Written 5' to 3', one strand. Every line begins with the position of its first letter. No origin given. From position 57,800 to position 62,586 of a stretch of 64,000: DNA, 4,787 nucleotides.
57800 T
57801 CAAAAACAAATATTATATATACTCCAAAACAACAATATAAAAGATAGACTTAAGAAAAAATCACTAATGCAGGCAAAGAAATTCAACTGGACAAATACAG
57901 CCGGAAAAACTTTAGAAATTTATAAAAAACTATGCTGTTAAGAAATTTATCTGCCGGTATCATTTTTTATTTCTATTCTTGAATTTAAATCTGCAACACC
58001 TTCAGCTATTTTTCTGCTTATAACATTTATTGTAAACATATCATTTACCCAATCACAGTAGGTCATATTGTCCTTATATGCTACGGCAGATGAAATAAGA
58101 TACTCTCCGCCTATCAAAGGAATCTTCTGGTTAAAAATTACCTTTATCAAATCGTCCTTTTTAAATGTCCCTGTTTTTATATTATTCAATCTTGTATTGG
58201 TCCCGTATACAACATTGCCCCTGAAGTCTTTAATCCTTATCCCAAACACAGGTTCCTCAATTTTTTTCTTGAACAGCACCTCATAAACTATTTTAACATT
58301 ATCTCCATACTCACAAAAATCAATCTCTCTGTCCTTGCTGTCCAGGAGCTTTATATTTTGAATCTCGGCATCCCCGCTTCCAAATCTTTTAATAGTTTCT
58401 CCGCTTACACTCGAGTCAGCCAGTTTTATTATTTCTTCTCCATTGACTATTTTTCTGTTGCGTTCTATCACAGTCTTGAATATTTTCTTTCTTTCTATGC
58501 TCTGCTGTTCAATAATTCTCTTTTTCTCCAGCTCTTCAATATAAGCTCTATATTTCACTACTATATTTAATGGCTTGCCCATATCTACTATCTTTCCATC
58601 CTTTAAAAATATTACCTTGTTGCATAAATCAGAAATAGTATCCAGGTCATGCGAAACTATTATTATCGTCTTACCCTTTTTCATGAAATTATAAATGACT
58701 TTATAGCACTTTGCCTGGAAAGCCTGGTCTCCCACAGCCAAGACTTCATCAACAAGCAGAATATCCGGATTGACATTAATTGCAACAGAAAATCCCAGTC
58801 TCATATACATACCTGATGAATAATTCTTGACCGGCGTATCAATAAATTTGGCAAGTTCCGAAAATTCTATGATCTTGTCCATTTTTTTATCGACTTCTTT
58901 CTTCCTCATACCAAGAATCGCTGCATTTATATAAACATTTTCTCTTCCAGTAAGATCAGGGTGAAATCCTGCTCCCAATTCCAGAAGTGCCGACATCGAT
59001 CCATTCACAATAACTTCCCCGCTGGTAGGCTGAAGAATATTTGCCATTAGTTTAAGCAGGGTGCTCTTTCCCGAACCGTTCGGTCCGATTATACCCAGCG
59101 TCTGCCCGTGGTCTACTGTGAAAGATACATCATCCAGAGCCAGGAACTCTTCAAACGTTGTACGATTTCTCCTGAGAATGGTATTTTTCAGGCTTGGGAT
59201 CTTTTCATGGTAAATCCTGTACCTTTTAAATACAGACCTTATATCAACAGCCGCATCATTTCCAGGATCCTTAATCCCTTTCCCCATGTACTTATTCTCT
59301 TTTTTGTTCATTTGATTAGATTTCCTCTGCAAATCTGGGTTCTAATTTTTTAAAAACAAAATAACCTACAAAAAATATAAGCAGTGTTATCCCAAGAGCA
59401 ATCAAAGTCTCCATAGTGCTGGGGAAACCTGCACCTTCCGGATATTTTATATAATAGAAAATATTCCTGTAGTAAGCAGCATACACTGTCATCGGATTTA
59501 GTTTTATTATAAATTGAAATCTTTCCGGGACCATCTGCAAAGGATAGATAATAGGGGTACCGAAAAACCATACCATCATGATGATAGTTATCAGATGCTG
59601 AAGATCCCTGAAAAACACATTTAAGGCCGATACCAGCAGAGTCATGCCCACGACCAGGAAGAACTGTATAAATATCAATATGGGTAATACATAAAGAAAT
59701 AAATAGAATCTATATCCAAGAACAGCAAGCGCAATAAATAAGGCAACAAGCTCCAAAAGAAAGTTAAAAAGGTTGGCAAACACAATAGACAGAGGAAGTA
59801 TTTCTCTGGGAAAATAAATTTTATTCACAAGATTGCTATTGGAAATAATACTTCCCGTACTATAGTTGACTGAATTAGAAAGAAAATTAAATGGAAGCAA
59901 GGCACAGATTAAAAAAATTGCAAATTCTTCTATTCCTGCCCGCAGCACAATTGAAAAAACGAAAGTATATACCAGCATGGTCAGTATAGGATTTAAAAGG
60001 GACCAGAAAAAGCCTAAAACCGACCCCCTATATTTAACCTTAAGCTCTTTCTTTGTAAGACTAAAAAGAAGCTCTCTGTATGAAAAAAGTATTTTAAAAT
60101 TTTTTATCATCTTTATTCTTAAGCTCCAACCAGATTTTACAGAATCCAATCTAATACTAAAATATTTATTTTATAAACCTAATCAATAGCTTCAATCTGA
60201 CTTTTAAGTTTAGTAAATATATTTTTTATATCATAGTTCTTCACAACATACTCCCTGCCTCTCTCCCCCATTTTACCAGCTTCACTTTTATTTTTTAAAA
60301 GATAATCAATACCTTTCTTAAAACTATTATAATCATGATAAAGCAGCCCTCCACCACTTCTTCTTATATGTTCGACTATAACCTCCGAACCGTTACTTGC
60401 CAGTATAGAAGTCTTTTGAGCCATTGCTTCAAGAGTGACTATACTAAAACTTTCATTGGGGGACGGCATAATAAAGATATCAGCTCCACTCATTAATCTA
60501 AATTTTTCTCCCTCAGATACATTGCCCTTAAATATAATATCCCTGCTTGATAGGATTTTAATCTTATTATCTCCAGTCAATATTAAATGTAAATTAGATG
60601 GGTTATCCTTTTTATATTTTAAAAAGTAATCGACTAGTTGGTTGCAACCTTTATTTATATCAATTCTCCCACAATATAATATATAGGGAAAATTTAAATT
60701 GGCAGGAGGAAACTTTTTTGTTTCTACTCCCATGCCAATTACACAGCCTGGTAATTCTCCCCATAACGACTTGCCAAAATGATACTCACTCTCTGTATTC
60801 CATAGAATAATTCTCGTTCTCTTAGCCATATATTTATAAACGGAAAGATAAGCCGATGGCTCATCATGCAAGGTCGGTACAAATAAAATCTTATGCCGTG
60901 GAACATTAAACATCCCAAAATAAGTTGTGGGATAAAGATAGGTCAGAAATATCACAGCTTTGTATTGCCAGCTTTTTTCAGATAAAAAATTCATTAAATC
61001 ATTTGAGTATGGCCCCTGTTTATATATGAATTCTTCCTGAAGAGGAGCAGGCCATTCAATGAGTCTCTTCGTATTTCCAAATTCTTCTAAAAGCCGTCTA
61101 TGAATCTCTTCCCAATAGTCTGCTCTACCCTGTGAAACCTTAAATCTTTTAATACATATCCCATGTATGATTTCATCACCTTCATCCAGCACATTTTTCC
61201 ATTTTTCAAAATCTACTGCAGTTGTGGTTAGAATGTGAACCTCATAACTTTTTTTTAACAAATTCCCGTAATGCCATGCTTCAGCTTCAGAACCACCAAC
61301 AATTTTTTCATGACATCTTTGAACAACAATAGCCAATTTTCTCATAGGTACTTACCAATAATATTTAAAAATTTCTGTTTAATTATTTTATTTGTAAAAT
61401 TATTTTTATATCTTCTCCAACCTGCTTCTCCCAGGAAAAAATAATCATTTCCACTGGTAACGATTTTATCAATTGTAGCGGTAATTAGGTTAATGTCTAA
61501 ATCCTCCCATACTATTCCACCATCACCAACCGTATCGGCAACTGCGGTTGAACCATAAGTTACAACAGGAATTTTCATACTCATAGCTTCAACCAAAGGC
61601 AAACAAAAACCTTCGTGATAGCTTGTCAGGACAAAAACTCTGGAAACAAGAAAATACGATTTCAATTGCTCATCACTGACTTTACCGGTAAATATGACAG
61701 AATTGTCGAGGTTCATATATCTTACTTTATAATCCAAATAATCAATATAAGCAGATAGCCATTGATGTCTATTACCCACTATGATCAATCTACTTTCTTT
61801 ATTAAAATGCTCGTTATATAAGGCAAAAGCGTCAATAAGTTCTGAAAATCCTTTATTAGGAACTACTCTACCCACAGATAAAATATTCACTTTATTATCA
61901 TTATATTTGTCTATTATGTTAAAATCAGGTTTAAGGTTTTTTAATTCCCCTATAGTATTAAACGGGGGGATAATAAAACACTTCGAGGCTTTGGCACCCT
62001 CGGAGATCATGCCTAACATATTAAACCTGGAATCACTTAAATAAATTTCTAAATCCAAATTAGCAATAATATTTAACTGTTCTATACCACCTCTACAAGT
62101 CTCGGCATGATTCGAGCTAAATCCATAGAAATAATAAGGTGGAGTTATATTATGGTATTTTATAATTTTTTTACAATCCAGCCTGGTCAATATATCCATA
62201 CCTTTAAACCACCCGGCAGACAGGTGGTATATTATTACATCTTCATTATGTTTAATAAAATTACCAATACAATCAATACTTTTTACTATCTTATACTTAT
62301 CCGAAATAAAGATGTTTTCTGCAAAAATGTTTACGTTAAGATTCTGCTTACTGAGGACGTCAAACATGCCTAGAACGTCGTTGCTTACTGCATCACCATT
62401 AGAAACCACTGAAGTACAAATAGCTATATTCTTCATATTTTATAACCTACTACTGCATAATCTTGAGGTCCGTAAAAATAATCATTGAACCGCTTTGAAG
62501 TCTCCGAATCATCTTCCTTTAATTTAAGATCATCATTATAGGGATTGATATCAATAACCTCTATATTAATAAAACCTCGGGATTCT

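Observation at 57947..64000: Predicted termination-coupled ABC export: Wzm plus Wzt with a Wzt_C-like tail, next to a coiled-coil methyltransferase of inverted architecture and the initiating PGT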

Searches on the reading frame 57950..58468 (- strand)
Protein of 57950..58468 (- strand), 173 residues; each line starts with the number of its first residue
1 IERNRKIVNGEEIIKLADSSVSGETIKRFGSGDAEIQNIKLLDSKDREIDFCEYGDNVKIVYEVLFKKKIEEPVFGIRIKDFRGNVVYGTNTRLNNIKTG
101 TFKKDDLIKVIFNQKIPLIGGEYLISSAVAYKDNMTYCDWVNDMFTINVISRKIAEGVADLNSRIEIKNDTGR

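Call 50: search_solved_structures(query=window:57950-58468:-, max_evalue=10, show_alignments=4)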
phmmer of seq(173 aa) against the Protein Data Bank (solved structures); distinct sequences matched with E-value up to 10: 9.
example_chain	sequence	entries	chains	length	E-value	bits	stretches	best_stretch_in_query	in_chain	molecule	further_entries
8dky_A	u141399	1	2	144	0.00073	22.8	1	52-152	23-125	ABC transporter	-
6o14_A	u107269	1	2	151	0.00094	22.5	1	53-153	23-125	ABC transporter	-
8dku_A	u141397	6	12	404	0.0016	21.8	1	29-150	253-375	ABC transporter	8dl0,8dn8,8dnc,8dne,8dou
7k2t_A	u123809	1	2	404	0.0016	21.8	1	29-150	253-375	ABC transporter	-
5hno_A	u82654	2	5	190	0.0031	20.8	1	21-133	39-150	ABC type transport system putative ATP binding protein | ABC transporter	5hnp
2r5o_A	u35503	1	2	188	0.012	18.8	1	57-163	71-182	Putative ATP binding component of ABC-transporter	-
10zo_A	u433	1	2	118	1.3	12.3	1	106-151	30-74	Anti-Marburgvirus Nucleoprotein Single Domain Antibody A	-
3rmg_A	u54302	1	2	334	1.4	12.2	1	108-157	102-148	Octaprenyl-diphosphate synthase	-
6apo_A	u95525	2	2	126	1.5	12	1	106-151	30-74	Anti-Marburgvirus Nucleoprotein Single Domain Antibody A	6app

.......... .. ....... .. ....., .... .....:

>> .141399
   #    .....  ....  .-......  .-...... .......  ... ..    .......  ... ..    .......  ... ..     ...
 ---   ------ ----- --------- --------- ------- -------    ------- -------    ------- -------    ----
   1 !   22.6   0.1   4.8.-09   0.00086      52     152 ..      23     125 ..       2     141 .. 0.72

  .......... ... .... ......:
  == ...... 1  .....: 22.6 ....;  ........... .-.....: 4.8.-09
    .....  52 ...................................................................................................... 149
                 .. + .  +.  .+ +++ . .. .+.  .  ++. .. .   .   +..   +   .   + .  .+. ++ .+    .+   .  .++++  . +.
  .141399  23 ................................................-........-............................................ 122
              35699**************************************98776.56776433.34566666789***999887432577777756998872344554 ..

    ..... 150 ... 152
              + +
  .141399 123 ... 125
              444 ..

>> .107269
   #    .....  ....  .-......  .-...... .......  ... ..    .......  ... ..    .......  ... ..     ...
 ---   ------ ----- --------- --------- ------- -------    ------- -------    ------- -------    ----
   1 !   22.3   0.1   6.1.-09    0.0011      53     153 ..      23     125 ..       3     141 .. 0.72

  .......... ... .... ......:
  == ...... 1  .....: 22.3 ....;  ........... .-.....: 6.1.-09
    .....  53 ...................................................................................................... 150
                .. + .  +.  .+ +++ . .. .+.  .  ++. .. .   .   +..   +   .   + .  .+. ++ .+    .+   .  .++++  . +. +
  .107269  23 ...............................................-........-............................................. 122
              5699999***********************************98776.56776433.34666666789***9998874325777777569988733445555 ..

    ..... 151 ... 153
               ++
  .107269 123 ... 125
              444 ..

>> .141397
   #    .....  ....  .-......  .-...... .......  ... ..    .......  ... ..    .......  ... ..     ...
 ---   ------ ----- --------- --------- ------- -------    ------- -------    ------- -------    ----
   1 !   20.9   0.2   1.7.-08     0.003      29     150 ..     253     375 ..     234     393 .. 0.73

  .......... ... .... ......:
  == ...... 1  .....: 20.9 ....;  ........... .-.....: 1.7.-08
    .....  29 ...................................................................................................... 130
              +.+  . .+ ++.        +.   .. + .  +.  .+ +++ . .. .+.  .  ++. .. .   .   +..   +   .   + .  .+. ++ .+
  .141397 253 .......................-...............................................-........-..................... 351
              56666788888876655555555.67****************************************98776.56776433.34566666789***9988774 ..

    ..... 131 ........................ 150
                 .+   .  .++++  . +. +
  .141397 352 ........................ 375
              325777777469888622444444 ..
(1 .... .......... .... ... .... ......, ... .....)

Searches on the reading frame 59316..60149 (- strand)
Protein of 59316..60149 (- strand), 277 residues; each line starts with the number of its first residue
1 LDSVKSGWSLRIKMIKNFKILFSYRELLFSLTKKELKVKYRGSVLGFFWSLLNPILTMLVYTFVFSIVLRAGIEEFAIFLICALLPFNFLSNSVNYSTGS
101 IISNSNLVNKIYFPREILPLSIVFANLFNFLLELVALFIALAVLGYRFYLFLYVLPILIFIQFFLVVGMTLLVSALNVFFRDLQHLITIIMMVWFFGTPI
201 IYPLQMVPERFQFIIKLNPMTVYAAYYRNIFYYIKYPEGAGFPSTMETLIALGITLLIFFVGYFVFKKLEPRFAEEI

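Call 6: search_protein_families(library=pfam, proteins=[window:59316-60149:-], max_evalue=0.01)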
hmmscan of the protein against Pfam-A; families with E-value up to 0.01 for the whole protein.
window:59316-60149:- (277 aa): 1 family
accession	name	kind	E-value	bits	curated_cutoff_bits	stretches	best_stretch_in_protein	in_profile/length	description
PF01061.29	ABC2_membrane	-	8.9e-18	65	26.9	1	27-231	2-210/211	ABC-2 type transporter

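Call 8: search_protein_families(library=ncbifam, proteins=[window:59316-60149:-], max_evalue=0.01)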
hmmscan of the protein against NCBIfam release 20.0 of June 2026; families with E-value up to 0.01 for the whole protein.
window:59316-60149:- (277 aa): 2 families
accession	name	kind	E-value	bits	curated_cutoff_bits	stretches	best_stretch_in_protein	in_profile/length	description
NF050109.1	galactan_ABC_perm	equivalog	2.4e-16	60.1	380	1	17-229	13-231/272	galactan export ABC transporter permease subunit Wzm/RfbD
NF050053.1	CapPschTportKpsM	equivalog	1.1e-09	38.6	300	1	28-268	5-253/257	capsule polysaccharide transporter KpsM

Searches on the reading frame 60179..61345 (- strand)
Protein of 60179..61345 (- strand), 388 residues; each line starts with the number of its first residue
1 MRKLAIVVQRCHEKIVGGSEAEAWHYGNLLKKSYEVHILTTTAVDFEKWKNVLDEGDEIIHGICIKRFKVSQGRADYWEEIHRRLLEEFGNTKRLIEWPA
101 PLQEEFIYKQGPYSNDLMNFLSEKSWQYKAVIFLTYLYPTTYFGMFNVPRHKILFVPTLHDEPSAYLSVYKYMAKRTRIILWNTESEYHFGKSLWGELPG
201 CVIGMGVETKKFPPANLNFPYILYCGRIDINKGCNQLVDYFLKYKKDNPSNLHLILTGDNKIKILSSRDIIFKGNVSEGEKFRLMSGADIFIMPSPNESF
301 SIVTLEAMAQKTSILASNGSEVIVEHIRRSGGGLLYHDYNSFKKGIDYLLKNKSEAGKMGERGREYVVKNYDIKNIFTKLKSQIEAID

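Call 6: search_protein_families(library=pfam, proteins=[window:60179-61345:-], max_evalue=0.01)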
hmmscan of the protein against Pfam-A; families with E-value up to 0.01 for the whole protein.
window:60179-61345:- (388 aa): 4 families
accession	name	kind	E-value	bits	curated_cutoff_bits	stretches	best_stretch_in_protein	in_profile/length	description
PF00534.26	Glycos_transf_1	-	4.2e-22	78.9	26.4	1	211-365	7-171/172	Glycosyl transferases group 1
PF13692.12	Glyco_trans_1_4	-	2.4e-17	64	27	1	220-352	2-142/142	Glycosyl transferases group 1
PF13524.12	Glyco_trans_1_2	-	3.1e-06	27.7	25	1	263-380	18-142/144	Glycosyl transferase-like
PF20706.3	GT4-conflict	-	0.0014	18.1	26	1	282-320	276-314/385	Family 4 Glycosyltransferase in conflict systems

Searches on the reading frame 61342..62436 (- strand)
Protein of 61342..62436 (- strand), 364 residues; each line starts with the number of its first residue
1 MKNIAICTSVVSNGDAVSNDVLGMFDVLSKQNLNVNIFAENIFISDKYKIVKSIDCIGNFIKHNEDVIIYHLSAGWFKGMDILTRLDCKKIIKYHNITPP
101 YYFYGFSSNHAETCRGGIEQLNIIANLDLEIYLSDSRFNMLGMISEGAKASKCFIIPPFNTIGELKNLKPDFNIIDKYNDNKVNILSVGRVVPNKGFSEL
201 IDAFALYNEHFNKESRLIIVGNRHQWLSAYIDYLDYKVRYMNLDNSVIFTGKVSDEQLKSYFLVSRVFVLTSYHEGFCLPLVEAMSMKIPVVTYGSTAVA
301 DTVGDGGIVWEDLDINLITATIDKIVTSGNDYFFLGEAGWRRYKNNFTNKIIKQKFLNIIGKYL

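Call 6: search_protein_families(library=pfam, proteins=[window:61342-62436:-], max_evalue=0.01)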
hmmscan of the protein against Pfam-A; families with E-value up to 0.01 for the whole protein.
window:61342-62436:- (364 aa): 3 families
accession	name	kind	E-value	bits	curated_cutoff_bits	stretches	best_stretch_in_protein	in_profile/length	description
PF00534.26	Glycos_transf_1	-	5.6e-27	94.8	26.4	1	179-330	12-160/172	Glycosyl transferases group 1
PF13692.12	Glyco_trans_1_4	-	9.8e-23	81.4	27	1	184-325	3-139/142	Glycosyl transferases group 1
PF20706.3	GT4-conflict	-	4.6e-06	26.3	26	1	179-304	194-321/385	Family 4 Glycosyltransferase in conflict systems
